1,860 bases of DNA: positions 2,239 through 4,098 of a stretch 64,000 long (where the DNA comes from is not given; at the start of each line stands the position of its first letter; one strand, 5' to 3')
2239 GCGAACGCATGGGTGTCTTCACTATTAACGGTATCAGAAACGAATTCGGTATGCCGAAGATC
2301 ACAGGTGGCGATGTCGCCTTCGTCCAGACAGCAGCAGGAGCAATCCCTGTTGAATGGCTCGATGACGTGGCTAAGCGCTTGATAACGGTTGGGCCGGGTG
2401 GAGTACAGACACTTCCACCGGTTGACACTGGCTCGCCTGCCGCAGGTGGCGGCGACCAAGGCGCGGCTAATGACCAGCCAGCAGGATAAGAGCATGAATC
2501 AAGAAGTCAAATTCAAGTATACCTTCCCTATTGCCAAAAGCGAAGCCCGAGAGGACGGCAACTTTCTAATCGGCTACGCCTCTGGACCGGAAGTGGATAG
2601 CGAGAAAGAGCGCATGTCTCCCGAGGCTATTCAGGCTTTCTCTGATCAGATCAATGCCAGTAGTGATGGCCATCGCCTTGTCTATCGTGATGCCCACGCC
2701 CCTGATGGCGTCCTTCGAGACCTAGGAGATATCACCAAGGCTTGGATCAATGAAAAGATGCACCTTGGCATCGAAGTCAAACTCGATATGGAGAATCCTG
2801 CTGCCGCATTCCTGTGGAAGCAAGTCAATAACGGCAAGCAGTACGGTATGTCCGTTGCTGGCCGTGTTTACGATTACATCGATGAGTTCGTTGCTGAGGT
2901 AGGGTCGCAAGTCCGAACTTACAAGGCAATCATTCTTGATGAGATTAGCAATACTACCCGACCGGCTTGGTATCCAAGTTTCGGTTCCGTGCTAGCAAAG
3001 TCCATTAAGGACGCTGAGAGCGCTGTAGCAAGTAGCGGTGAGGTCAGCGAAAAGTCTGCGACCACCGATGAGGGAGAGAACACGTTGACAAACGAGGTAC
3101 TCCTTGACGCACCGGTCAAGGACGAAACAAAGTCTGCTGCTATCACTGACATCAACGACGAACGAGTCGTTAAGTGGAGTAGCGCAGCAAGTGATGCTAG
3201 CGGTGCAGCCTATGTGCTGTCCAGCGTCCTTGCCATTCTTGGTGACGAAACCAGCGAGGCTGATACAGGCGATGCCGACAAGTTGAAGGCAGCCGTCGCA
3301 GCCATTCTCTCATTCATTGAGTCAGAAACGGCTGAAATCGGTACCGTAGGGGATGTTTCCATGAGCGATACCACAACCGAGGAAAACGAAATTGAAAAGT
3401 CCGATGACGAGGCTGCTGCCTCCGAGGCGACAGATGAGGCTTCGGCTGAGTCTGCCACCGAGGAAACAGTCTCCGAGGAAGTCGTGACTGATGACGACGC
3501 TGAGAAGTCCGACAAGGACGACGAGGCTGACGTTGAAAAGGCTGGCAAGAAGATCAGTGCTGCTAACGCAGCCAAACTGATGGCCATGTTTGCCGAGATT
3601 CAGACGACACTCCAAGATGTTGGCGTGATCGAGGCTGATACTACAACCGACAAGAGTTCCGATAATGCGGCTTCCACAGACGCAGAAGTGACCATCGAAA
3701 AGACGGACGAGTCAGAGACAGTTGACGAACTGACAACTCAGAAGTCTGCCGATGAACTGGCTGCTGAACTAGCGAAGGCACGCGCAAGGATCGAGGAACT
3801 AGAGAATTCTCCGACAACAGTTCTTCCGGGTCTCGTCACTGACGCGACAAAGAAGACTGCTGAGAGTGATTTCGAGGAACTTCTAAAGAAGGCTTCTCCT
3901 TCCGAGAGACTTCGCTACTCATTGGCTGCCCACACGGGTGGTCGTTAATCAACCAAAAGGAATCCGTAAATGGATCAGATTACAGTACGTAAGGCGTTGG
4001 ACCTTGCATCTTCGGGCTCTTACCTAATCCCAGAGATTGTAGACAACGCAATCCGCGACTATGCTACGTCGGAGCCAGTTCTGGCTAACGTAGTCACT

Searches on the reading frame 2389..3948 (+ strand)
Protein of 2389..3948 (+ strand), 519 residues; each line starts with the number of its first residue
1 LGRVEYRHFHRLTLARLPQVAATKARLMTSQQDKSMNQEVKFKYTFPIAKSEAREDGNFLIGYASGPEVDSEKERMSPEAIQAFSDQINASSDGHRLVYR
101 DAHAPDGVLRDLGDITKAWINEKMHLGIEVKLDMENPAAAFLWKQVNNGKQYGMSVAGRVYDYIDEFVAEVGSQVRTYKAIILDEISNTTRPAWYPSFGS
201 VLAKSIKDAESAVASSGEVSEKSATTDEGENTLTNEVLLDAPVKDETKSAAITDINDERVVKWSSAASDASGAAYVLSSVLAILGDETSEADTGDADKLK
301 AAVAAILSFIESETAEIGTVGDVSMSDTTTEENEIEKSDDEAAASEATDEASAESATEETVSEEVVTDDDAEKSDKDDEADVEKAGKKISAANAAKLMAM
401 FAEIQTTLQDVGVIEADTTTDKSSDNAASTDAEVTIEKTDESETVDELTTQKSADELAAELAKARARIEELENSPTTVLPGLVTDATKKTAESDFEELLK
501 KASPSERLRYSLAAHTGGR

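Call 14: search_dna_similar(query=window:2389-3948:+, collection=phages, mode=protein, max_rows=15)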
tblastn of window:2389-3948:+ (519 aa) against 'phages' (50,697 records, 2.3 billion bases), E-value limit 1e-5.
No match.

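Call 86: search_protein_families(library=pfam, proteins=[window:2389-3948:+], max_evalue=0.01)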
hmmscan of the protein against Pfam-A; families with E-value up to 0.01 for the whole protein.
window:2389-3948:+ (519 aa): 0 families

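Call 87: search_protein_families(library=phrogs, proteins=[window:2389-3948:+], max_evalue=0.001)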
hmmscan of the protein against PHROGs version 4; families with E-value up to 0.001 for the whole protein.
window:2389-3948:+ (519 aa): 0 families
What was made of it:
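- Tried and rejected: A 519-aa structural-arm ORF also found nothing by tblastn, Pfam or PHROGs (calls 14, 86, 87).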
